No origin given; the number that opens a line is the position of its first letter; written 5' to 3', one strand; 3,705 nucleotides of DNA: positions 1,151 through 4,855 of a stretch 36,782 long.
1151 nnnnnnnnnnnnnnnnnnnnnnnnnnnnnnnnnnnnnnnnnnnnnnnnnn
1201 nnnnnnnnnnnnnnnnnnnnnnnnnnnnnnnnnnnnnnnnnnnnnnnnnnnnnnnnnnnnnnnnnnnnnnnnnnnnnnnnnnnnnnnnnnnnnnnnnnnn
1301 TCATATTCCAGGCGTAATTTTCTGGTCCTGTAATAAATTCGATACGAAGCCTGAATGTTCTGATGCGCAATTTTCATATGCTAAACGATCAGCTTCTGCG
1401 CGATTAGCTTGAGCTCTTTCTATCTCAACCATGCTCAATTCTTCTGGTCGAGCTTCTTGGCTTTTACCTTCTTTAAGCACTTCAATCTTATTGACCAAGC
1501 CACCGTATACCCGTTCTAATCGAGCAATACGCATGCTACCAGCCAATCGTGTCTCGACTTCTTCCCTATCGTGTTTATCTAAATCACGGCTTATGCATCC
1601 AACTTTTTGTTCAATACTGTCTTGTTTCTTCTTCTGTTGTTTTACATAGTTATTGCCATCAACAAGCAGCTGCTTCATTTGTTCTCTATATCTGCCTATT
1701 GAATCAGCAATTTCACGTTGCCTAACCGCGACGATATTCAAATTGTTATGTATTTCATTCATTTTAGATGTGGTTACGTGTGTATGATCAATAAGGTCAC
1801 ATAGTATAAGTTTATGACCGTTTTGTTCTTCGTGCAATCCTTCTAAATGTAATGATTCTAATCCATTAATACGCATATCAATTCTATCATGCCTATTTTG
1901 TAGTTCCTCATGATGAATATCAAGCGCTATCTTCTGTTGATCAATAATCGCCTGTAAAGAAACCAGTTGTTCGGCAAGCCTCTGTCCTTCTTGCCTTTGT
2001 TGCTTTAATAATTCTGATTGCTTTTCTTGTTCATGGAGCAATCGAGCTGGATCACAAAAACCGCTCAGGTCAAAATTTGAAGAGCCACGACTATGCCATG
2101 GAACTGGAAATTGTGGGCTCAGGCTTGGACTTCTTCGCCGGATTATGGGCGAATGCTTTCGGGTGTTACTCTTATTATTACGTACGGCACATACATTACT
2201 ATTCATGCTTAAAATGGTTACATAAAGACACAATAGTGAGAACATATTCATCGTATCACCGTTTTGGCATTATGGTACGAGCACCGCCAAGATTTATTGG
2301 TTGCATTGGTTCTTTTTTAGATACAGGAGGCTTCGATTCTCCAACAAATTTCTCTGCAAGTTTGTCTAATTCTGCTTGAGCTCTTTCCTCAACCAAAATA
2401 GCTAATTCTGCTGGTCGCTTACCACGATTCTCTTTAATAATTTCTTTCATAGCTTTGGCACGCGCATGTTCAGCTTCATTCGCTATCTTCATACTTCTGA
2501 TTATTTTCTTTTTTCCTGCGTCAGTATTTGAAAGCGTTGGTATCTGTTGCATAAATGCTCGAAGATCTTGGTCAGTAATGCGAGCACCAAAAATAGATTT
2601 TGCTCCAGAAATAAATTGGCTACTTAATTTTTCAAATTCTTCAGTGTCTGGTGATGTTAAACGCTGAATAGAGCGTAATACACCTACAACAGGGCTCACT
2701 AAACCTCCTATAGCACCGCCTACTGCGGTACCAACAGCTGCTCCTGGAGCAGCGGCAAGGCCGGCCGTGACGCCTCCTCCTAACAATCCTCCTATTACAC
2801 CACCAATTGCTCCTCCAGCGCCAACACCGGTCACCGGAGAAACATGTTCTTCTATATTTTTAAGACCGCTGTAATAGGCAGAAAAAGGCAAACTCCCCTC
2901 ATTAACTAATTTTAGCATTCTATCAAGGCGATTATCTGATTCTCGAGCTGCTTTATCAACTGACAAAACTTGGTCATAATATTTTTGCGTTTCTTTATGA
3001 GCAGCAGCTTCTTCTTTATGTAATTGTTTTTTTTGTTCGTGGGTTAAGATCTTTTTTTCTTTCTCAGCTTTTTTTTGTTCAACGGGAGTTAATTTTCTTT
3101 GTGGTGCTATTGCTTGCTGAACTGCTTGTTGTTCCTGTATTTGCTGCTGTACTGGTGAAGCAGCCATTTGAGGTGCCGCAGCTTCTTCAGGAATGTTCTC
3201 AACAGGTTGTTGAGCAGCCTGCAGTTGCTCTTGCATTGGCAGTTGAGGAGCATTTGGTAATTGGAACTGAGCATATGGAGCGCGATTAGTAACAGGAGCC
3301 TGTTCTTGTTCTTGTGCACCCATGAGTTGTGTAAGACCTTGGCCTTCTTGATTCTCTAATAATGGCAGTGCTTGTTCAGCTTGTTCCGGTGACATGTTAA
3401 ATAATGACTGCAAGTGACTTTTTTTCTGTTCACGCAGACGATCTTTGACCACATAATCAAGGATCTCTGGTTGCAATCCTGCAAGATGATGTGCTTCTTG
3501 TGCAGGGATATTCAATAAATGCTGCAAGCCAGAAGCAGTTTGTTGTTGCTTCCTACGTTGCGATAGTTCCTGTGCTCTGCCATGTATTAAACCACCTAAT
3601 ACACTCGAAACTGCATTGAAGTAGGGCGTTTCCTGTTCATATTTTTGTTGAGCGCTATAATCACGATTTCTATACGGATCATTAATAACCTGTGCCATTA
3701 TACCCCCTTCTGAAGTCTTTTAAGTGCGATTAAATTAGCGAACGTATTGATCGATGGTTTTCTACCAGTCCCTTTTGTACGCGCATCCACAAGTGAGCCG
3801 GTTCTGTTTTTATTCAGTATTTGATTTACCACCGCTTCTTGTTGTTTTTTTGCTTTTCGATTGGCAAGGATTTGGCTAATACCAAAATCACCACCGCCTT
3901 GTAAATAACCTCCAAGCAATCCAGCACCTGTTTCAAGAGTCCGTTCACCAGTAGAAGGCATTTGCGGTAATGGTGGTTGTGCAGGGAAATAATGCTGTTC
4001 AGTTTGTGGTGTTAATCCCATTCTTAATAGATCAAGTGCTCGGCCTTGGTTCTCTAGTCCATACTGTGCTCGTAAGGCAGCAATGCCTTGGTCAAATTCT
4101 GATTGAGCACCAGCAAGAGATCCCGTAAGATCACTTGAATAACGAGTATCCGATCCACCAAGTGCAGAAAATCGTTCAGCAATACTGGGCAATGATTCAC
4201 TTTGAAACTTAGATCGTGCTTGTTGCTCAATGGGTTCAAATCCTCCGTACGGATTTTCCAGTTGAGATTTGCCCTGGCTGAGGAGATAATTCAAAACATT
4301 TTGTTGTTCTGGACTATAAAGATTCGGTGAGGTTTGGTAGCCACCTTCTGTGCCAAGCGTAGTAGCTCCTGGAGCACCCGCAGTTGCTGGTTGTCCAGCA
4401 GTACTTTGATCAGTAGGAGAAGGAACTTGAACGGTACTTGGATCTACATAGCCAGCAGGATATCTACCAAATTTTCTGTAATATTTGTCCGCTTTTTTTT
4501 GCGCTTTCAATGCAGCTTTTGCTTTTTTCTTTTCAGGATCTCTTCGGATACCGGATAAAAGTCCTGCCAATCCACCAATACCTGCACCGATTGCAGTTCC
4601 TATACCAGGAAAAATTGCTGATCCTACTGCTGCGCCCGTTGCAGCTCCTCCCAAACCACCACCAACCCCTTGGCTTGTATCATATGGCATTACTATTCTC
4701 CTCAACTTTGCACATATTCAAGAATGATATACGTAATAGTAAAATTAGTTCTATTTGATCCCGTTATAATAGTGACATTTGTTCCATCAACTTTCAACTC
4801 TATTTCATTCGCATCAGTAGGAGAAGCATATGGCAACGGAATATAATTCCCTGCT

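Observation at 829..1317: Reverse-oriented three-gene moron: RHH regulator plus two ~42-aa membrane peptides between ejection-like genes and a fibre gene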

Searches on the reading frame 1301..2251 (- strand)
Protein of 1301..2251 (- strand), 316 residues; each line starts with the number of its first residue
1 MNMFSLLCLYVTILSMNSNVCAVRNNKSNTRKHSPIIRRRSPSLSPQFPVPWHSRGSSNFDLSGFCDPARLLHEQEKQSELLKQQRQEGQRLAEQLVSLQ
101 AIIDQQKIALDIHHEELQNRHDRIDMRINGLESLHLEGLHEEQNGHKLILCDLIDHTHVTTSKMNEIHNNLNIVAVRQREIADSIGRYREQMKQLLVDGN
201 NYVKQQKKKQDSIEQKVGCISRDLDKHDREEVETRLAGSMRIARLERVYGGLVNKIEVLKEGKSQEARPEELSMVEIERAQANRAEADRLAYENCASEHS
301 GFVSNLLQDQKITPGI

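Call 8: search_protein_families(library=pfam, proteins=[window:1301-2251:-], max_evalue=1)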
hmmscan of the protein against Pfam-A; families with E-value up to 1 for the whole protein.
window:1301-2251:- (316 aa): 1 family
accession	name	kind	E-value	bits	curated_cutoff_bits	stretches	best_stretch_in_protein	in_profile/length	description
PF08954.16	Trimer_CC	-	0.74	9.9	27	0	182-217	18-49/52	Trimerisation motif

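Call 9: find_related_loci(query=window:1301-2251:-, collection=viral_contigs, flank=6000)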
Query window:1301-2251:- (316 aa) in viral_contigs; peptide patterns used: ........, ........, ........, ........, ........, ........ (x = any residue, [..] = any of these).
3 stretches matched a pattern, but none encodes a relative of the query by tblastn (E <= 1e-3).
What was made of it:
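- Tried and rejected: It found no relatives in IMG/VR (call 9).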

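Call 11: search_protein_families(library=phrogs, proteins=[window:1301-2251:-], max_evalue=0.1)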
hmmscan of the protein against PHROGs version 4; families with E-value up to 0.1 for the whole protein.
window:1301-2251:- (316 aa): 1 family
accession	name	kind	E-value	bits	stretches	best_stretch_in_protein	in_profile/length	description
phrog_23045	-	unknown function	0.098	13.7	0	107-143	5-36/63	-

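Call 53: search_protein_families(library=padloc, proteins=[window:1301-2251:-], max_evalue=0.1)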
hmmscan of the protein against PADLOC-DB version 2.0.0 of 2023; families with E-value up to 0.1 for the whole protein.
window:1301-2251:- (316 aa): 0 families

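Call 73: search_protein_families(library=ncbifam, proteins=[window:1301-2251:-], max_evalue=0.1)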
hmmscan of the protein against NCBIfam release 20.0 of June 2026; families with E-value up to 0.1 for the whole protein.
window:1301-2251:- (316 aa): 3 families
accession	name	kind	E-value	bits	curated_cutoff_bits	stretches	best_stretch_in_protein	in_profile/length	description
NF010537.0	PRK13925.1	equivalog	0.0028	17.3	252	1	154-265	69-186/200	ribonuclease HII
NF038369.1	GroEL3_Chlamy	exception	0.013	14.2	600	1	141-206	232-295/506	variant chaperonin GroEL3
NF006959.0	PRK09436.1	equivalog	0.029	12.4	726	1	79-193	478-594/819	bifunctional aspartate kinase/homoserine dehydrogenase I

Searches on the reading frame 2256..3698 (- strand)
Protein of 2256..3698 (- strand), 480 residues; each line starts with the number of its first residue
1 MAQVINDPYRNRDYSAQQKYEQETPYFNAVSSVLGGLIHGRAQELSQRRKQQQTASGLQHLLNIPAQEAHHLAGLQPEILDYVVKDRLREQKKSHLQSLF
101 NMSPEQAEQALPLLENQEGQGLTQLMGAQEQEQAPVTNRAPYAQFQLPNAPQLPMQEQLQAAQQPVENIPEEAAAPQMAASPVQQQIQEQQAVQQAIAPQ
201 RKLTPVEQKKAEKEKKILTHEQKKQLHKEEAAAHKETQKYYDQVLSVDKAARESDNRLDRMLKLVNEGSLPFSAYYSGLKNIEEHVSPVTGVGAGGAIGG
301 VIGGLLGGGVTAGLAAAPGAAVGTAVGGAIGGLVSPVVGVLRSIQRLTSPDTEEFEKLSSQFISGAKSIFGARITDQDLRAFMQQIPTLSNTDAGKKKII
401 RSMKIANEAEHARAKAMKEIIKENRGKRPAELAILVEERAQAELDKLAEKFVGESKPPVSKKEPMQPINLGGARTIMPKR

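Call 8: search_protein_families(library=pfam, proteins=[window:2256-3698:-], max_evalue=1)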
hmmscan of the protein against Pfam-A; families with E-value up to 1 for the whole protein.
window:2256-3698:- (480 aa): 2 families
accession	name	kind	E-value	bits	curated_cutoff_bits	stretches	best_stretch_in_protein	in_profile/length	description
PF21724.2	DUF6861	-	4.2e-07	30.1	28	1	290-375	41-121/194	Family of unknown function (DUF6861)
PF04495.20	GRASP55_65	-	0.022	15.5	27.7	0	229-303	53-128/138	GRASP55/65 PDZ-like domain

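Call 11: search_protein_families(library=phrogs, proteins=[window:2256-3698:-], max_evalue=0.1)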
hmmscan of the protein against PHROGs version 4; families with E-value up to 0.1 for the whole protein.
window:2256-3698:- (480 aa): 5 families
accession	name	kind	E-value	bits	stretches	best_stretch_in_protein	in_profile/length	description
phrog_973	-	tail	0.0013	17.6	1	290-334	743-795/1465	tail length tape measure protein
phrog_16692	-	unknown function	0.0024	17.3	1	292-339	710-760/1107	-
phrog_991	-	tail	0.0052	15.3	1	207-341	150-298/1966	tail length tape measure protein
phrog_36512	-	unknown function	0.014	14.8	1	286-348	148-212/759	-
phrog_1047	-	tail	0.034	13.1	0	146-414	771-963/1251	tail associated lysin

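Call 15: find_related_loci(query=window:2256-3698:-, collection=viral_contigs, flank=8000)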
Query window:2256-3698:- (480 aa) in viral_contigs; peptide patterns used: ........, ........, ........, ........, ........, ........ (x = any residue, [..] = any of these).
61 stretches matched a pattern; 8 encode a relative of the query (tblastn E <= 1e-3); 8 distinct loci.
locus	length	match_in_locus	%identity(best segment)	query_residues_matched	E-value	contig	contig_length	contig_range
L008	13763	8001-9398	51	1-472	1e-126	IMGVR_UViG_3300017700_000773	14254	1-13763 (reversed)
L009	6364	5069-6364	51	9-421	2e-103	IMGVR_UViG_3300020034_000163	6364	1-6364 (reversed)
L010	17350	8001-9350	53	1-462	3e-119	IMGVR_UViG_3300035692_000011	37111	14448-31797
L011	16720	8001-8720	47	203-451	7e-60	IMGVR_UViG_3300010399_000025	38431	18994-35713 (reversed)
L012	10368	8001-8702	48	207-453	5e-54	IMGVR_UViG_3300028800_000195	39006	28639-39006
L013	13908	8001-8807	42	176-451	1e-53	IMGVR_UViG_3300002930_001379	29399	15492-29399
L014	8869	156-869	43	206-453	9e-53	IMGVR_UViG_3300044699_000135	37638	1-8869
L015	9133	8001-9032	28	99-453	1e-30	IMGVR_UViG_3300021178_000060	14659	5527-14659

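Call 35: find_related_loci(query=A1, collection=metagenome_contigs, flank=5000)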
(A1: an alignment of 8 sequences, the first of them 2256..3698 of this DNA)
Query A1 (480 aa) in metagenome_contigs; peptide patterns used: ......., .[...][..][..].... (x = any residue, [..] = any of these).
600 stretches matched a pattern (row limit reached: there are more); 13 encode a relative of the query (tblastn E <= 1e-3); 13 distinct loci.
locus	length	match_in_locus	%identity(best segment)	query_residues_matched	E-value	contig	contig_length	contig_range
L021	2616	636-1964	54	19-462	9e-126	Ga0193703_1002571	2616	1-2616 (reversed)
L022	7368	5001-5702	48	207-453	5e-54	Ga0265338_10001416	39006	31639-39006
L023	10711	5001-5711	49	208-451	8e-53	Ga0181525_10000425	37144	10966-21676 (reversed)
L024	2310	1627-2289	50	228-453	2e-53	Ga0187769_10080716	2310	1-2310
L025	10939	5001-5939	37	133-462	3e-51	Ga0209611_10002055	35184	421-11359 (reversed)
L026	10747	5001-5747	43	191-451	4e-46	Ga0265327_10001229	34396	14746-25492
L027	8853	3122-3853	40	214-467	1e-39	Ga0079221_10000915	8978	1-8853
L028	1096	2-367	56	331-451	5e-39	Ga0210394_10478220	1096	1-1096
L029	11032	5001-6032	28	99-453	1e-30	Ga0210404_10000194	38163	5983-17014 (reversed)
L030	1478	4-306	57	351-451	9e-31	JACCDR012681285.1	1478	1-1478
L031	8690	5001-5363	34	344-464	7e-23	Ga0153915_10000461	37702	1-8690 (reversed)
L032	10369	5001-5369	41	329-448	6e-22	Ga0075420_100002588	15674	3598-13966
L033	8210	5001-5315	35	347-451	2e-19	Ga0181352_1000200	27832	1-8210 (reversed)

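Call 37: find_related_loci(query=A1, collection=genome_contigs, flank=10000)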
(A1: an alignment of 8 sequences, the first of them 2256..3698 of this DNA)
Query A1 (480 aa) in genome_contigs; peptide patterns used: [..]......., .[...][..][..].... (x = any residue, [..] = any of these).
523 stretches matched a pattern; 2 encode a relative of the query (tblastn E <= 1e-3); 2 distinct loci.
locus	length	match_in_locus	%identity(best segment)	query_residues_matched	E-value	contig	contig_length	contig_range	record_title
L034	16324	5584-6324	50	200-453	4e-66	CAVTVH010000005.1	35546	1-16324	MAG: uncultured bacterium isolate MFD04967.bin.2.36 genome assembly, contig: contig_77199, whole genome shotgun sequence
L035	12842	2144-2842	29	155-452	3e-30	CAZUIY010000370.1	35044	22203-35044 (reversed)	MAG TPA_asm: uncultured Gemmatimonadales bacterium isolate binchicken_co31_349 genome assembly, contig: k141_5473750, wh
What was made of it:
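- Tried and rejected: It gave only two free ~35-kb MAG contigs (call 37).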

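Call 52: search_protein_families(library=pfam, proteins=[L014:1017-1856:-], max_evalue=0.1)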
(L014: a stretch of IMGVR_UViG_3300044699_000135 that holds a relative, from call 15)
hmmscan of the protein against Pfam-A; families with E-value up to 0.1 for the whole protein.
L014:1017-1856:- (279 aa): 3 families
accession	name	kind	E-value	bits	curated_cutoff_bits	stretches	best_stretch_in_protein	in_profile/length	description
PF13392.12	HNH_3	-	9.8e-12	44.8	24.8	1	169-211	3-45/46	HNH endonuclease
PF05551.17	zf-His_Me_endon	-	0.0048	17.5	27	1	185-207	65-87/131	Zinc-binding loop region of homing endonuclease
PF03884.20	YacG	-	0.011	15.8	25.5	0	4-30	2-27/52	DNA gyrase inhibitor YacG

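Call 53: search_protein_families(library=padloc, proteins=[L014:1017-1856:-], max_evalue=0.1)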
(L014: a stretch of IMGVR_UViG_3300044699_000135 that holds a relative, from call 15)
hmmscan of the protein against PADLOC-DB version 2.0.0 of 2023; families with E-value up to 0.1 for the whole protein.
L014:1017-1856:- (279 aa): 2 families
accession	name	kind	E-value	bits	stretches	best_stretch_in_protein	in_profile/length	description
PDLC03704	HEase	-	3.3e-07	28.7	1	170-210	41-81/131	homing endonuclease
PDLC03679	HEase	-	6.4e-07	27.5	1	222-278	113-169/257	homing endonuclease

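Call 89: find_related_loci(query=A1, collection=viral_contigs, flank=4000)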
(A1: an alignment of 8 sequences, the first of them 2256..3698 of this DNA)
Query A1 (480 aa) in viral_contigs; peptide patterns used: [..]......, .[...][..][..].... (x = any residue, [..] = any of these).
117 stretches matched a pattern; 13 encode a relative of the query (tblastn E <= 1e-3); 13 distinct loci.
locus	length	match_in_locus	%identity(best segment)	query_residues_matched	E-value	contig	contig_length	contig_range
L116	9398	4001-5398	51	1-472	1e-126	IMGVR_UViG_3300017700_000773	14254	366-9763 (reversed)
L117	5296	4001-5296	51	9-421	2e-103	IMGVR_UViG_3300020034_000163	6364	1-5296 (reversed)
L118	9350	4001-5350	53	1-462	3e-119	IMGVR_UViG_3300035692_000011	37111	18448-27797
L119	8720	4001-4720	47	203-451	8e-60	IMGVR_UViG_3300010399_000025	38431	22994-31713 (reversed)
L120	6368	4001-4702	48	207-453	5e-54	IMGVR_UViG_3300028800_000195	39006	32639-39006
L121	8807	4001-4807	42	176-451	1e-53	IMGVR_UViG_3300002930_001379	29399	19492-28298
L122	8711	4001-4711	49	208-451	9e-53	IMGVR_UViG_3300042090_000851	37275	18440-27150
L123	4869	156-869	43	206-453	1e-52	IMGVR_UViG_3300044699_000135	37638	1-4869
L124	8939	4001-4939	37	133-462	3e-51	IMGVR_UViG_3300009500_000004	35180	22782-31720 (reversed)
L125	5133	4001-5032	28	99-453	1e-30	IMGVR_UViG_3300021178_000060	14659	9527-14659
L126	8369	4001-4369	41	329-448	6e-22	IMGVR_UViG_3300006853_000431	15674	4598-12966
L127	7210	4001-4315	35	347-451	2e-19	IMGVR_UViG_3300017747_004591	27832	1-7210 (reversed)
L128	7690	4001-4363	34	344-464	8e-23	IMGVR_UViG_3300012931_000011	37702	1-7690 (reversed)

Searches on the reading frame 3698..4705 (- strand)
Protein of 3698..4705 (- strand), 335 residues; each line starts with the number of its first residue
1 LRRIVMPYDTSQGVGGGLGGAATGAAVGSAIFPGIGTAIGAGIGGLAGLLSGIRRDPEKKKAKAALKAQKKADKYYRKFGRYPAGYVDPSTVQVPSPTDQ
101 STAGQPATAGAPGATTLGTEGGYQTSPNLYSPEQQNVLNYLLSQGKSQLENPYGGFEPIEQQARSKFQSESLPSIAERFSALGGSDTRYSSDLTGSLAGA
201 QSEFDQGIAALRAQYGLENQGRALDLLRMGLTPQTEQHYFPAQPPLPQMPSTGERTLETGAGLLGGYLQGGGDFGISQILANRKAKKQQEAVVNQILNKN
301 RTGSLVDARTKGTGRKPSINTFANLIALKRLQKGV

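Call 8: search_protein_families(library=pfam, proteins=[window:3698-4705:-], max_evalue=1)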
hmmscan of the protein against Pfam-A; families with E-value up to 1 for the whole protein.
window:3698-4705:- (335 aa): 7 families
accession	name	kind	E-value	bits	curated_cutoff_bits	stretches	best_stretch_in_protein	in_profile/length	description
PF13441.11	Gly-zipper_YMGG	-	0.00021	21.4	28.9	1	12-52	2-43/45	YMGG-like Gly-zipper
PF06897.17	DUF1269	-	0.0079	17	26.9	1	18-56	2-43/100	Protein of unknown function (DUF1269)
PF13488.11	Gly-zipper_Omp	-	0.0094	16.3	25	1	15-49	1-36/46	Glycine zipper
PF06305.16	LapA_dom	-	0.06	13.7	28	1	38-71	28-61/64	Lipopolysaccharide assembly protein A domain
PF15180.11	NPBW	-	0.093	13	27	1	43-73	31-61/118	Neuropeptides B and W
PF02466.24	Tim17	-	0.094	13.5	32.7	1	34-71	6-47/111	Tim17/Tim22/Tim23/Pmp24 family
PF05818.17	TraT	-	0.41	10.8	31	1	10-51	84-126/214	Enterobacterial TraT complement resistance protein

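Call 11: search_protein_families(library=phrogs, proteins=[window:3698-4705:-], max_evalue=0.1)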
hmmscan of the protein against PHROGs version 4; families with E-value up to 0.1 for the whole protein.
window:3698-4705:- (335 aa): 14 families
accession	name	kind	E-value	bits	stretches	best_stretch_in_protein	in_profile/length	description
phrog_167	-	tail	1.3e-06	27.4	1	13-96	680-735/1555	tail length tape measure protein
phrog_1047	-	tail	2.3e-06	26.9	1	13-68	859-913/1251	tail associated lysin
phrog_794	-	tail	5.6e-06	26.3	1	13-106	630-701/763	tail length tape measure protein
phrog_23574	-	tail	1.5e-05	23.5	1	13-52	819-857/1441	tail length tape measure protein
phrog_28412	-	unknown function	3.7e-05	22.8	1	15-53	930-967/1244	-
phrog_934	-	tail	7.7e-05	21.2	1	19-72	604-658/1988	tail length tape measure protein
phrog_10341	-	lysis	0.00015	21.7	1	12-54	139-181/577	endolysin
phrog_22557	-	unknown function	0.00061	20.9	1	9-57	23-70/136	-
phrog_16692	-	unknown function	0.00099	18.6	1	13-48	718-752/1107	-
phrog_18476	-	unknown function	0.0014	19.4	0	15-78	70-131/209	-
phrog_37425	-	unknown function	0.0017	19.1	1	14-72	5-59/275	-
phrog_3405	-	unknown function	0.0034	17.1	1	15-54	457-500/645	-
phrog_14486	-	unknown function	0.007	16.6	1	14-48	363-397/489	-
phrog_16823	-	tail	0.047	12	1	8-84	1130-1210/1948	tail length tape measure protein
